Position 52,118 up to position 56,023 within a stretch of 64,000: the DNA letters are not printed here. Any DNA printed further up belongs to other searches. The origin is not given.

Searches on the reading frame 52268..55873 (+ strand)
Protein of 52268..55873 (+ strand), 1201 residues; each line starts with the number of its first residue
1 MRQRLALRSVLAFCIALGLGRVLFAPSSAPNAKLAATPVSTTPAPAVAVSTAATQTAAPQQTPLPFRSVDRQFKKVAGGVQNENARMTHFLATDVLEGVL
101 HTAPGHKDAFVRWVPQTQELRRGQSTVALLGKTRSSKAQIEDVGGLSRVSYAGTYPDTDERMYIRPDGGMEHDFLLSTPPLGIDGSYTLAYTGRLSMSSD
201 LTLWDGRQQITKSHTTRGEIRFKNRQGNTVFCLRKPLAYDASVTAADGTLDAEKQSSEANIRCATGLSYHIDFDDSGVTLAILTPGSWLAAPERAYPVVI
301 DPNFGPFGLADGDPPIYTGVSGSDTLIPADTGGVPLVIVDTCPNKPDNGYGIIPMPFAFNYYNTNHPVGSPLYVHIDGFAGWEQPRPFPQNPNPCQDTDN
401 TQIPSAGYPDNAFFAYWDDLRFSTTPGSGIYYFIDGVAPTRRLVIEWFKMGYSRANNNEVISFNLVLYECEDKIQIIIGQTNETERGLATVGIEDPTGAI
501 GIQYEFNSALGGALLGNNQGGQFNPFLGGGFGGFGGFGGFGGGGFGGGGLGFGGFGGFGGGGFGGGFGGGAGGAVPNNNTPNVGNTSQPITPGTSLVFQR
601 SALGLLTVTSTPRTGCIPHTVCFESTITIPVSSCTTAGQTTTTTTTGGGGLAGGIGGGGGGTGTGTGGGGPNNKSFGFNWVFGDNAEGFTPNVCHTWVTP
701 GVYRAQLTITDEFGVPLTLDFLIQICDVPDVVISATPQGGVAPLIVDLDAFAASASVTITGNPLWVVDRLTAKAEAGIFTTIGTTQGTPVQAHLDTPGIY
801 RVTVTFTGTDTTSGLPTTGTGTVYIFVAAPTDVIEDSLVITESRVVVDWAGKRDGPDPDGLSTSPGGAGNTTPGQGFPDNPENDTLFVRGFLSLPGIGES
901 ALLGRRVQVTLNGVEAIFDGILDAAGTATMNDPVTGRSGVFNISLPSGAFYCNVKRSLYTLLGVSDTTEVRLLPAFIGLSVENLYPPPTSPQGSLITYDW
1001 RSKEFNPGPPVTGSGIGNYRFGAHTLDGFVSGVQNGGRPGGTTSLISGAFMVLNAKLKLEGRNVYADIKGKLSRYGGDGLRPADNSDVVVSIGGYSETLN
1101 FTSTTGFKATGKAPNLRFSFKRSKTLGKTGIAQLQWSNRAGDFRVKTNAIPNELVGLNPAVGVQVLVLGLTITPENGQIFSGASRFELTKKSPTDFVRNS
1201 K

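Call 90: search_protein_families(library=pfam, proteins=[window:52268-55873:+], max_evalue=0.00001)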
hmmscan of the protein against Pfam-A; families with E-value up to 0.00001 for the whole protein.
window:52268-55873:+ (1201 aa): 1 family
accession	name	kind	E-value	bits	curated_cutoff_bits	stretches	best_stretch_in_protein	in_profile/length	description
PF18911.6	PKD_4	-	3e-09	37.2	27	1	672-716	31-75/85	PKD domain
